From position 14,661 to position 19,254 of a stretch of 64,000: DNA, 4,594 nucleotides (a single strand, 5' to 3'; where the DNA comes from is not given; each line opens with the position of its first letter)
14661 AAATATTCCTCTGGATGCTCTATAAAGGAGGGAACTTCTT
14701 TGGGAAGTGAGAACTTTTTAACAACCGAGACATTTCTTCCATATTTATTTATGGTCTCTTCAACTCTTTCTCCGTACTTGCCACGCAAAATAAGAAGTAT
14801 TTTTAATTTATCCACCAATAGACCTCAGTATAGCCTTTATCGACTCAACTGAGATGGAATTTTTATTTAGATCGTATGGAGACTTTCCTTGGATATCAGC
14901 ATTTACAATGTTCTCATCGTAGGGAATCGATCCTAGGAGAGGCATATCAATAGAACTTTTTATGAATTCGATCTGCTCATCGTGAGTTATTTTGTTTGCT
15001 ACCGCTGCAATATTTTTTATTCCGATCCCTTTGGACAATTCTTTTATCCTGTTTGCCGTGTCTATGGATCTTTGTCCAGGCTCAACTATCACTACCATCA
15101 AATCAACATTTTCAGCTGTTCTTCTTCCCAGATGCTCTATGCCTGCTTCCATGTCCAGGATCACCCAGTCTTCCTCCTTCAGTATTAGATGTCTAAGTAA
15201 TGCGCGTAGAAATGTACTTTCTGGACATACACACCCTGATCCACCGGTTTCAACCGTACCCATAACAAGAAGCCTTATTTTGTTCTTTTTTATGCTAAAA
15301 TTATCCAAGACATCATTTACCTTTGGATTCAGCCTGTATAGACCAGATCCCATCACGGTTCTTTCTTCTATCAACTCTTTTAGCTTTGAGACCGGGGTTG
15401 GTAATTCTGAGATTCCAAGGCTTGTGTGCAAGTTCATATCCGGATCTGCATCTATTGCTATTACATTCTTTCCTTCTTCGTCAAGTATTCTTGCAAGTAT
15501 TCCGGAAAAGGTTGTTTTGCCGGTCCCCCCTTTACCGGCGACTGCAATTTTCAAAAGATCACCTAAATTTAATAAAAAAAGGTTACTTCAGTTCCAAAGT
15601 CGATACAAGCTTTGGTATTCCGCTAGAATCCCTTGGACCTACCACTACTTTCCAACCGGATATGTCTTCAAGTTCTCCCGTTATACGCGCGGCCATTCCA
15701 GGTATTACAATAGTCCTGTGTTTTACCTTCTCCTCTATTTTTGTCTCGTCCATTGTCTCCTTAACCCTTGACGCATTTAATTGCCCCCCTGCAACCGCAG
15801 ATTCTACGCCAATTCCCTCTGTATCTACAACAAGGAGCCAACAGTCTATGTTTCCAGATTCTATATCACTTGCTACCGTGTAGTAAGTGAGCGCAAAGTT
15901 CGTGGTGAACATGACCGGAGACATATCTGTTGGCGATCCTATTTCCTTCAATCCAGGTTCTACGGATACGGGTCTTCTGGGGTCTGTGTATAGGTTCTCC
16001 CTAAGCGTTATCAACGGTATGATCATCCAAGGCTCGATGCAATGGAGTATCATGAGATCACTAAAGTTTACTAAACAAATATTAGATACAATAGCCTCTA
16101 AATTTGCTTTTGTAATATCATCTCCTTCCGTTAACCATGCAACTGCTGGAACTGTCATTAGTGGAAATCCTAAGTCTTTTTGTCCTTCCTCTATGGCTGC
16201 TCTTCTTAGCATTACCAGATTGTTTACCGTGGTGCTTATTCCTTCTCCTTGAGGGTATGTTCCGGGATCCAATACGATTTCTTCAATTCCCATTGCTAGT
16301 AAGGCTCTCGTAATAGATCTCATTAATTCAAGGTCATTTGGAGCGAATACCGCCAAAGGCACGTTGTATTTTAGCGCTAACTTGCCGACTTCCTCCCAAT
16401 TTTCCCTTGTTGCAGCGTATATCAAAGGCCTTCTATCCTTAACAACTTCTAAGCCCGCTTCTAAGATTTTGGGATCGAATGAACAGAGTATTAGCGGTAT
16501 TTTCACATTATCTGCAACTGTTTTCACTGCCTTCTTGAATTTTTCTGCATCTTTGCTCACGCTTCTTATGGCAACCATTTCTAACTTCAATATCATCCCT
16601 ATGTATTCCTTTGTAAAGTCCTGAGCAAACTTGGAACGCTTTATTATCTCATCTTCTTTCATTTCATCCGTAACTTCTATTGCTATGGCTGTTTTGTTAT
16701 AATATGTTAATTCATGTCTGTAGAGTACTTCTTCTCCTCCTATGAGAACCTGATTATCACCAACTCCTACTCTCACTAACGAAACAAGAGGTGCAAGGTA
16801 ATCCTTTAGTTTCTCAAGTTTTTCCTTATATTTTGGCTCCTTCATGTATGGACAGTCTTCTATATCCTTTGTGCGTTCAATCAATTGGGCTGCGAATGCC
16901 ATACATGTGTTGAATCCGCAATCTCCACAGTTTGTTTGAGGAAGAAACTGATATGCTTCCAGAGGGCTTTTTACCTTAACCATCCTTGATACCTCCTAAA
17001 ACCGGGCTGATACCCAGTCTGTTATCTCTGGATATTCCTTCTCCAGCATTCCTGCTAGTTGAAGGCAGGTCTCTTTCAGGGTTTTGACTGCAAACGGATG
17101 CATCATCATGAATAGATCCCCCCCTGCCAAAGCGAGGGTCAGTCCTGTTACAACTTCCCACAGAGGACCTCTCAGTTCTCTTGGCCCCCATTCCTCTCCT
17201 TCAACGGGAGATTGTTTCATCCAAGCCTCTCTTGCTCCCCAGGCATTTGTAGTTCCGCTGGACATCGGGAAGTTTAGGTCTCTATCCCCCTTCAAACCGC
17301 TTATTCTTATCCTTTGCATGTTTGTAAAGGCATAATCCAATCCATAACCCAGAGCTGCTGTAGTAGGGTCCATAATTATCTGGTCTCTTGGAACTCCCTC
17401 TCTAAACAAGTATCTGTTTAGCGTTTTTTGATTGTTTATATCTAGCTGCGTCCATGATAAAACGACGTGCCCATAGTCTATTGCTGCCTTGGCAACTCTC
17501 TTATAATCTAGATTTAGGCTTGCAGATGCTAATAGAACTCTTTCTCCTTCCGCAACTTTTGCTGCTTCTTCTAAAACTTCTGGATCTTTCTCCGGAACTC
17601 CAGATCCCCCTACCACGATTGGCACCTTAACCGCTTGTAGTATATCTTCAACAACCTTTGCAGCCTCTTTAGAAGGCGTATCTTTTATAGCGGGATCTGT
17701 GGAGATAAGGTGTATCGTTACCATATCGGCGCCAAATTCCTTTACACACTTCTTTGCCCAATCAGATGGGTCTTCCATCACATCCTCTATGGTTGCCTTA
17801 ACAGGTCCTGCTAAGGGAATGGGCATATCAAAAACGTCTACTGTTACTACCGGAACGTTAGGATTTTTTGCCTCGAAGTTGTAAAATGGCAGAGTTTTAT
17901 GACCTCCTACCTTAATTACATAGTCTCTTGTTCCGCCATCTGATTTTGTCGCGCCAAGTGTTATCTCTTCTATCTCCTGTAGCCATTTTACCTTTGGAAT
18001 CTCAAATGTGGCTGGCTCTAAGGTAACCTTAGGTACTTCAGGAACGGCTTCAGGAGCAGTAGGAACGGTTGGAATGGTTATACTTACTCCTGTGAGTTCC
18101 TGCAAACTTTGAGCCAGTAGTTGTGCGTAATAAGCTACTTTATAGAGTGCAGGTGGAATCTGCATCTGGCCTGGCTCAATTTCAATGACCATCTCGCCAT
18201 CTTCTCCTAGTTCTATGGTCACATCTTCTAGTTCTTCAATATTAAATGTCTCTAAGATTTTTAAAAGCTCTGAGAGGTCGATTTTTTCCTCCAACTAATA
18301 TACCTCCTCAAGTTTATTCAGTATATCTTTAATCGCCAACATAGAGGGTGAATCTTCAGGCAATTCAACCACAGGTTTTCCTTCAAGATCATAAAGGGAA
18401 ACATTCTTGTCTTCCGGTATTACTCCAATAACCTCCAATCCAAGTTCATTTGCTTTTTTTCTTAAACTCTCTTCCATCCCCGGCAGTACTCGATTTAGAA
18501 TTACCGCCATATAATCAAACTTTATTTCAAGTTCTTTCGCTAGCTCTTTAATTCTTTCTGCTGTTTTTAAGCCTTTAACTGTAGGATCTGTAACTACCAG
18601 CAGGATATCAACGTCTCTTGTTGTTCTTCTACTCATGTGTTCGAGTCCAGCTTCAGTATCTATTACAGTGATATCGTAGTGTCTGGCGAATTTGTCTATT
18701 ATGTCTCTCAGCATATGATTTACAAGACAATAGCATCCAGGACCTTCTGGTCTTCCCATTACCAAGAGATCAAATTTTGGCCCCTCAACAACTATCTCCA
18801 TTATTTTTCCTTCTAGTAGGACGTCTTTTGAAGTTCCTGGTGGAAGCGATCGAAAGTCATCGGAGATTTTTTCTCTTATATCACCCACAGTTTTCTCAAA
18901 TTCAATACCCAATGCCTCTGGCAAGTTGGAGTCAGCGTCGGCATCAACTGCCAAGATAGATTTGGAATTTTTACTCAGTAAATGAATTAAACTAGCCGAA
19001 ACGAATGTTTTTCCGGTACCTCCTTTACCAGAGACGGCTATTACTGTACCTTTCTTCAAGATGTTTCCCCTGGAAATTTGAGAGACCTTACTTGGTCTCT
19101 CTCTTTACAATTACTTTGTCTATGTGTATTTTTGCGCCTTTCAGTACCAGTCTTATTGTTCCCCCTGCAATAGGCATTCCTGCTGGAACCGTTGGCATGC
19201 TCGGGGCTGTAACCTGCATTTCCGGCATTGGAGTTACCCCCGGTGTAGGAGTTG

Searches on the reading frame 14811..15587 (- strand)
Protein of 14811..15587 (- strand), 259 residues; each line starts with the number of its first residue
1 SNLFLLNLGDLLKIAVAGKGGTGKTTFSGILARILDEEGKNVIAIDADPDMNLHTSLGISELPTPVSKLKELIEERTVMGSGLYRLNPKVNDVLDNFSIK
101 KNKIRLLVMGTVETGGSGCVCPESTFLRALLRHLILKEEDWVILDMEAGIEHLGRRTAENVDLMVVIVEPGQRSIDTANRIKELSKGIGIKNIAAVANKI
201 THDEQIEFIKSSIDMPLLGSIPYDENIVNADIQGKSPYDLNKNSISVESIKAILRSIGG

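Call 50: search_protein_families(library=pfam, proteins=[window:14811-15587:-], max_evalue=0.00001)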
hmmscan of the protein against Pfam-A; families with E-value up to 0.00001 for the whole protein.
window:14811-15587:- (259 aa): 7 families
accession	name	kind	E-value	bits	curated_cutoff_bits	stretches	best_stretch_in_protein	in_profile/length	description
PF01656.29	CbiA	-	5.3e-19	68.8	25.4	1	14-235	2-123/125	CobQ/CobB/MinD/ParA nucleotide binding domain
PF10609.15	ParA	-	1.7e-10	41.2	27.1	0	16-48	9-41/246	NUBPL iron-transfer P-loop NTPase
PF13614.12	AAA_31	-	1.8e-10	41.4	27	1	18-176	9-155/177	AAA domain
PF00142.24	Fer4_NifH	-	2e-08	34.5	25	1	13-246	2-233/271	4Fe-4S iron sulfur cluster binding proteins, NifH/frxC family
PF02374.21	ArsA_ATPase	-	1.2e-07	31.7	24.3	1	14-61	4-51/305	Anion-transporting ATPase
PF13500.12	AAA_26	-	3.7e-07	30.6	27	0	158-229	124-196/198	AAA domain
PF06564.18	CBP_BcsQ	-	1.4e-06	28.5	21.3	0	17-53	7-44/234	Cellulose biosynthesis protein BcsQ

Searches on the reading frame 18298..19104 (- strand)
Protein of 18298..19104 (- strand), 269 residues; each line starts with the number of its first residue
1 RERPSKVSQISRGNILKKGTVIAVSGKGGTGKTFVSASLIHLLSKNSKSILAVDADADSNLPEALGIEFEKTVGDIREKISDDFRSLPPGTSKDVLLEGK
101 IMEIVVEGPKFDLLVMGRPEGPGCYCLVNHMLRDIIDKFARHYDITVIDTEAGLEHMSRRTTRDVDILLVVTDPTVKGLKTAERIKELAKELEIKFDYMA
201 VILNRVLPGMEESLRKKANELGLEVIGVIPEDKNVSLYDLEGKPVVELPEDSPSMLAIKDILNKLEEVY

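Call 50: search_protein_families(library=pfam, proteins=[window:18298-19104:-], max_evalue=0.00001)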
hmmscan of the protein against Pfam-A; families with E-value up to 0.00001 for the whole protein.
window:18298-19104:- (269 aa): 5 families
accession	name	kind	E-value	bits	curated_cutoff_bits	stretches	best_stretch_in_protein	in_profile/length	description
PF01656.29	CbiA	-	1.2e-23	83.8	25.4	1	22-245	2-125/125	CobQ/CobB/MinD/ParA nucleotide binding domain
PF13614.12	AAA_31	-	1.3e-11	45.2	27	1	21-191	3-170/177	AAA domain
PF10609.15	ParA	-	1.4e-09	38.2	27.1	1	20-265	5-245/246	NUBPL iron-transfer P-loop NTPase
PF02374.21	ArsA_ATPase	-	2.7e-09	37.1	24.3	1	21-78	3-60/305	Anion-transporting ATPase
PF00142.24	Fer4_NifH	-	2.8e-08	34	25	0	22-59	3-40/271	4Fe-4S iron sulfur cluster binding proteins, NifH/frxC family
